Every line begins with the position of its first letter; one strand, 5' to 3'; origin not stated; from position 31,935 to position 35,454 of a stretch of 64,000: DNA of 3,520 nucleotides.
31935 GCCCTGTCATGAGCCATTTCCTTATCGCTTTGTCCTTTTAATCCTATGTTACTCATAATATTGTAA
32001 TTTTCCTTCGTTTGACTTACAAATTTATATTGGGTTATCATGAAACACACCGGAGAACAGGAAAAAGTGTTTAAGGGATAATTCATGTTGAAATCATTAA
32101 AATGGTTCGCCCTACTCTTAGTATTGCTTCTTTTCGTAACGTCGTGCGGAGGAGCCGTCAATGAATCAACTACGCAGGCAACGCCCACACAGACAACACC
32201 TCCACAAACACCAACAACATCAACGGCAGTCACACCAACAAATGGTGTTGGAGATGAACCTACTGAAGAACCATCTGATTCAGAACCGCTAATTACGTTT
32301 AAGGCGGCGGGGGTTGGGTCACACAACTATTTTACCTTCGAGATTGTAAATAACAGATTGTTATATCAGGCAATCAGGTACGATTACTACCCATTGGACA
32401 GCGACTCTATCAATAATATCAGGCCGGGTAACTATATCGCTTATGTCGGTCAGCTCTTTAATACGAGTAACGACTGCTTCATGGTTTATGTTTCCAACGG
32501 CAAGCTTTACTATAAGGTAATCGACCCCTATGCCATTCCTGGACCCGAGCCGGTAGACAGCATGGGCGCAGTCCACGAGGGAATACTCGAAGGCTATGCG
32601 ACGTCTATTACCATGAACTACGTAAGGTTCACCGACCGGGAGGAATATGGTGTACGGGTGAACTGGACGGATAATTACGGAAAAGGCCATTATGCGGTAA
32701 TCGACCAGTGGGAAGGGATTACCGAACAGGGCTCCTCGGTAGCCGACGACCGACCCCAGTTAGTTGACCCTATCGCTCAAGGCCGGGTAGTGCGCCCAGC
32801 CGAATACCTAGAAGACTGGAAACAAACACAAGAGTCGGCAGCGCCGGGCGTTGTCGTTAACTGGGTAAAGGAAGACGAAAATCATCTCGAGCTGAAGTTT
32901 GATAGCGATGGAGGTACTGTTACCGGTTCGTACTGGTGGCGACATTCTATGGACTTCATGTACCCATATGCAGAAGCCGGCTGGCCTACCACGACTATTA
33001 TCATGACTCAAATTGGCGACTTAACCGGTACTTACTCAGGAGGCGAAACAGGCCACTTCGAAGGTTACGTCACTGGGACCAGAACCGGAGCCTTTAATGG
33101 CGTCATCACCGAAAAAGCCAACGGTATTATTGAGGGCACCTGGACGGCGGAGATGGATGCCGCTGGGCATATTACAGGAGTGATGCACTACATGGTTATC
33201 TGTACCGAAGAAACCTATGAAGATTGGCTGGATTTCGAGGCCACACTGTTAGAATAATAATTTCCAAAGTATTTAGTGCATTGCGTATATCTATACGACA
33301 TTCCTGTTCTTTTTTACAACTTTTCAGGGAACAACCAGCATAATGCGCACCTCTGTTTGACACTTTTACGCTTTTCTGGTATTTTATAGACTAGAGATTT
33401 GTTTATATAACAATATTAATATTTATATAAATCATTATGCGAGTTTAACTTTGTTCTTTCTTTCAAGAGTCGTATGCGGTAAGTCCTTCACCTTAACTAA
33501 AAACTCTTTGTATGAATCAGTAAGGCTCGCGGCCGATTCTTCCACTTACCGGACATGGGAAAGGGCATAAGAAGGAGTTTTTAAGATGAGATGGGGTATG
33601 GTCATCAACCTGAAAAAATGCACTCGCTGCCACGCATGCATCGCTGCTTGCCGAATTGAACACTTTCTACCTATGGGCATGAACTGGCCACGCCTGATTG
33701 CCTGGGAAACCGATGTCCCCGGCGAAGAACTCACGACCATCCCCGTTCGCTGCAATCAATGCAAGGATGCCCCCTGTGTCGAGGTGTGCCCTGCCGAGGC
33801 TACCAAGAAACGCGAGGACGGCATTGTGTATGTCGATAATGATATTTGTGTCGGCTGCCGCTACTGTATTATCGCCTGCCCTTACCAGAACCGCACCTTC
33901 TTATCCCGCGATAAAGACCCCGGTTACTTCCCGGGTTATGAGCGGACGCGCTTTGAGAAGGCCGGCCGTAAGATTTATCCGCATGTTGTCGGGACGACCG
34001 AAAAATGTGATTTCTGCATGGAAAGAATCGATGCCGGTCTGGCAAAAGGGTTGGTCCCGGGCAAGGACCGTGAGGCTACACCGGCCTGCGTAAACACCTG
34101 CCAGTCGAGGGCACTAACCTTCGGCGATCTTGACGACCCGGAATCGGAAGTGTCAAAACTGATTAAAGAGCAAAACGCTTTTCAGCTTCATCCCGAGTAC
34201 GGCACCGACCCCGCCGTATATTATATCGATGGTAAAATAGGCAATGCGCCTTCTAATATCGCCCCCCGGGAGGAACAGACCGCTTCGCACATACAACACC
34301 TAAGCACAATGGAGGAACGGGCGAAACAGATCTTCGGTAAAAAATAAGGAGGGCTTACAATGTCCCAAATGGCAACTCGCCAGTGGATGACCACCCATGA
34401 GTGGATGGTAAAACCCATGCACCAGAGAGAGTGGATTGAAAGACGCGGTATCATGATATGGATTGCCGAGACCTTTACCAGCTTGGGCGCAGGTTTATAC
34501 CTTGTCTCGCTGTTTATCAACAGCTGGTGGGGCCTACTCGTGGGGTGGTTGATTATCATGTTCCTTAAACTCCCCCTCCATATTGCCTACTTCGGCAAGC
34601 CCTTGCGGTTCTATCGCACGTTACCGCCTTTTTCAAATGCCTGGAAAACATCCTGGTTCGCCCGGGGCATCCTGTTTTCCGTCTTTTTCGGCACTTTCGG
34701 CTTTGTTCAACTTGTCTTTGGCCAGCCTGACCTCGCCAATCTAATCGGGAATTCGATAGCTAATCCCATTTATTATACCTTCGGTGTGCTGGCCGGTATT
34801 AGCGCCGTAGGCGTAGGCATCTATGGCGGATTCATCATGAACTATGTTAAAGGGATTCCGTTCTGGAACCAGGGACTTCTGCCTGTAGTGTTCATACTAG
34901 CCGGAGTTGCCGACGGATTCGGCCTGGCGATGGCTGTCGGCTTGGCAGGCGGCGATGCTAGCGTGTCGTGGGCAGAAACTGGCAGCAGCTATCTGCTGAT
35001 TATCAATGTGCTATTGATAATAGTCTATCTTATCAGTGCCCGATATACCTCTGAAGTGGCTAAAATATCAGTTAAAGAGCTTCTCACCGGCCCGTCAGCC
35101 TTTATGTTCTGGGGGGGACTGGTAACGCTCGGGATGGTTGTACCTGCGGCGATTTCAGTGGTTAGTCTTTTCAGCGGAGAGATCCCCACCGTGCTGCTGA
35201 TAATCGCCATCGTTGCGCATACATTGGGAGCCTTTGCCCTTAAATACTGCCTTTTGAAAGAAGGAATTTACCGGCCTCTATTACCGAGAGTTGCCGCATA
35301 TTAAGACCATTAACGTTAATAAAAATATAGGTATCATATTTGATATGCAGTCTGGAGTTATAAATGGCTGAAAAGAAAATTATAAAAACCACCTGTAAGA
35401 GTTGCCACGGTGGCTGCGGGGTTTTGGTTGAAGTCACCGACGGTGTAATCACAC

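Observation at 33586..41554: Cytoplasm-facing molybdoenzyme with two different membrane subunits, fused operonically to a UbiA/radical-SAM-SPASM/methyltransferase cassette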

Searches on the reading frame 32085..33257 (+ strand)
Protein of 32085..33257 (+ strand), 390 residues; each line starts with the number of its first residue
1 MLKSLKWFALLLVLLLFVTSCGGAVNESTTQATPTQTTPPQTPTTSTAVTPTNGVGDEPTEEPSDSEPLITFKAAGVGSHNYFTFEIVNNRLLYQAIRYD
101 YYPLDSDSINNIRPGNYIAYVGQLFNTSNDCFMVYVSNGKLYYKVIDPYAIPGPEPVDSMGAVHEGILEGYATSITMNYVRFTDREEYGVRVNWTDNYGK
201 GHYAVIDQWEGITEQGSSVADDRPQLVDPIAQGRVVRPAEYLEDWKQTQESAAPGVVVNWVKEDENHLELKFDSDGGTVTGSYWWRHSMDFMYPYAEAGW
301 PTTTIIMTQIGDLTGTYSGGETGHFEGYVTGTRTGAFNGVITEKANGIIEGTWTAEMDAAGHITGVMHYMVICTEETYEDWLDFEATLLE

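Call 4: search_protein_families(library=pfam, proteins=[window:32085-33257:+], max_evalue=0.01)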
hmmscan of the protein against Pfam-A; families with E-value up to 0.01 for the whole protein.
window:32085-33257:+ (390 aa): 0 families

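Call 5: search_protein_families(library=ncbifam, proteins=[window:32085-33257:+], max_evalue=0.01)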
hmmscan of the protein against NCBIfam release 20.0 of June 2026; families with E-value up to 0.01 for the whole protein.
window:32085-33257:+ (390 aa): 2 families
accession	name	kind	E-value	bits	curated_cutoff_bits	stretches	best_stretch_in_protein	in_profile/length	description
NF058595.1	invert_tail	domain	0.00098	19.4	37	1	7-44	58-92/113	lipo-invert putative C-terminal anchoring domain-containing protein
NF041057.1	Rcas_1661_fam_Se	equivalog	0.0081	15.7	190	0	11-71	2-68/247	Rcas_1661 family thioredoxin-like (seleno)lipoprotein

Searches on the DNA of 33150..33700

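Call 57: search_rna_families(source=window, start=33150, end=33700, threshold=evalue, max_evalue=1)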
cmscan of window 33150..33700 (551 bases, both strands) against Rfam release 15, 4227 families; matches with E-value up to 1: 0.
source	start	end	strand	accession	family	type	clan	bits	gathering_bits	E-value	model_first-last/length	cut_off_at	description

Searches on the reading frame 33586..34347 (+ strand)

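Call 4: search_protein_families(library=pfam, proteins=[window:33586-34347:+], max_evalue=0.01)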
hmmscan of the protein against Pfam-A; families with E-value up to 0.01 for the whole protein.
window:33586-34347:+ (253 aa): 13 families
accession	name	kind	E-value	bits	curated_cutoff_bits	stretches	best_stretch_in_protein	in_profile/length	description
PF13247.11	Fer4_11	-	1.8e-13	51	26.2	2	51-102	5-58/100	4Fe-4S dicluster domain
PF12838.12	Fer4_7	-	4.9e-12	46.6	27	3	55-101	1-51/52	4Fe-4S dicluster domain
PF13237.11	Fer4_10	-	3.3e-09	37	25.5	2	53-99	6-53/53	4Fe-4S dicluster domain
PF13187.11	Fer4_9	-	1.7e-08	34.8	27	1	55-101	1-50/52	4Fe-4S dicluster domain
PF00037.32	Fer4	-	4.5e-08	33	21.1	2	81-100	1-20/24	4Fe-4S binding domain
PF12797.12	Fer4_2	-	1.2e-07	31.7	24.5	2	80-100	2-22/22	4Fe-4S binding domain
PF12837.12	Fer4_6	-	3.7e-07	30.2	25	1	80-101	1-22/24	4Fe-4S binding domain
PF13183.11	Fer4_8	-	5.8e-05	24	27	1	9-71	2-67/68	4Fe-4S dicluster domain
PF25160.1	LdpA_Fe-S-bd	-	5.8e-05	23.2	27.6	1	61-102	6-42/49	LdpA Fe-S cluster-binding domain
PF13484.11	Fer4_16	-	0.00024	22.3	30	0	55-76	1-20/66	4Fe-4S double cluster binding domain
PF14697.11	Fer4_21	-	0.00077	20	35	1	55-101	7-54/59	4Fe-4S dicluster domain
PF12800.12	Fer4_4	-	0.0018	18.9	24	0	10-22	2-14/17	4Fe-4S binding domain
PF12798.12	Fer4_3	-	0.009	17.2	27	0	88-100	1-13/15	4Fe-4S binding domain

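Call 5: search_protein_families(library=ncbifam, proteins=[window:33586-34347:+], max_evalue=0.01)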
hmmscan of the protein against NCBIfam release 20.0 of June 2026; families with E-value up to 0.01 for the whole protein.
window:33586-34347:+ (253 aa): 50 families (the best 25 are shown)
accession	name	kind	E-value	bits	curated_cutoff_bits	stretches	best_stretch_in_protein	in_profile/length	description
NF045797.1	DsrO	equivalog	3.5e-53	180.5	200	1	2-214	43-234/235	sulfate reduction electron transfer complex DsrMKJOP subunit DsrO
NF041782.1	mnquin_red_QrcC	equivalog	5.5e-45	153.9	400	1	3-215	1-226/239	menaquinone reductase iron-sulfur cluster-binding subunit QrcC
NF041715.1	arsenate_red_ArrB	equivalog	1.2e-44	152.6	450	2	1-103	1-104/233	arsenate respiratory reductase iron-sulfur subunit ArrB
NF011569.0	PRK14993.1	equivalog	1.6e-39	135.8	416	2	2-104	43-148/244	tetrathionate reductase subunit TtrB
TIGR03149.1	cyt_nit_nrfC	equivalog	9.6e-39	133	377.6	2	2-107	38-146/225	cytochrome c nitrite reductase Fe-S protein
TIGR03478.1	DMSO_red_II_bet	subfamily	1.8e-30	106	480.7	2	130-235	180-271/321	DMSO reductase family type II enzyme, iron-sulfur subunit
TIGR02951.1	DMSO_dmsB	equivalog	4.8e-29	101.5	214.1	2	3-108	2-117/161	DMSO/selenate family reductase complex B subunit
NF038355.1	FDH3_beta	equivalog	7.2e-27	94.6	240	1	6-184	6-166/180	formate dehydrogenase FDH3 subunit beta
NF042979.1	EthbenzDh_ebdB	equivalog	1.1e-24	87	740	2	130-215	201-276/354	ethylbenzene dehydrogenase subunit beta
NF008134.0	PRK10882.1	equivalog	7.1e-19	68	263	2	51-101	108-159/329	hydrogenase 2 operon protein HybA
NF009408.0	PRK12769.1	equivalog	4.8e-18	64.6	1003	1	5-181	5-146/659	formate-dependent uric acid utilization protein AegA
NF045715.1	sulf_resp_HmcB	equivalog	1.1e-15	57.6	420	1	54-185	105-201/307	sulfate respiration complex iron-sulfur protein HmcB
TIGR01660.1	narH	equivalog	1.6e-15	56.5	524.05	1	51-103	178-231/492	nitrate reductase subunit beta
NF007658.0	PRK10330.1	equivalog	7.6e-15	54.9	260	1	5-181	5-156/181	electron transport protein HydN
NF009451.0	PRK12809.1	equivalog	8.5e-14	50.7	1154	1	7-101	7-100/639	formate-dependent uric acid utilization protein YgfT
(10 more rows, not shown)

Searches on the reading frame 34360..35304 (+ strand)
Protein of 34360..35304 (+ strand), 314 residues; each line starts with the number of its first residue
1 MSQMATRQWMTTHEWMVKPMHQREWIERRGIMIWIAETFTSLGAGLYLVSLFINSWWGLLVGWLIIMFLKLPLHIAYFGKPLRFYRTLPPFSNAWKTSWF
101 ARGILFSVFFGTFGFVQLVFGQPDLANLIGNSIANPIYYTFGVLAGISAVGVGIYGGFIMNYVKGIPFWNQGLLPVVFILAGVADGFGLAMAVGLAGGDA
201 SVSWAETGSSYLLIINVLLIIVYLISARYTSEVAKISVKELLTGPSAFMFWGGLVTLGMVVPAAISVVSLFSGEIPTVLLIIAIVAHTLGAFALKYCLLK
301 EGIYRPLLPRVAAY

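Call 4: search_protein_families(library=pfam, proteins=[window:34360-35304:+], max_evalue=0.01)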
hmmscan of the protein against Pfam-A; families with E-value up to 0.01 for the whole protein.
window:34360-35304:+ (314 aa): 1 family
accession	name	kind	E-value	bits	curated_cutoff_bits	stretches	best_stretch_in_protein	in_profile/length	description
PF03916.19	NrfD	-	7.8e-16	59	25.8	1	58-303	53-309/313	Polysulphide reductase, NrfD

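Call 5: search_protein_families(library=ncbifam, proteins=[window:34360-35304:+], max_evalue=0.01)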
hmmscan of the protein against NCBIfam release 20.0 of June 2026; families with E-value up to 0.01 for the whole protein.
window:34360-35304:+ (314 aa): 1 family
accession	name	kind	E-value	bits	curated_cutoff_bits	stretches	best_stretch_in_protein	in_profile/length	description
TIGR03148.1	cyt_nit_nrfD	equivalog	3e-08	33.3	347.6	1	135-300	138-309/316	cytochrome c nitrite reductase subunit NrfD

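Call 20: search_solved_structures(query=window:34360-35304:+, show_alignments=2, max_evalue=1)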
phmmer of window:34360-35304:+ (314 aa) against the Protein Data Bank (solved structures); distinct sequences matched with E-value up to 1: 0.
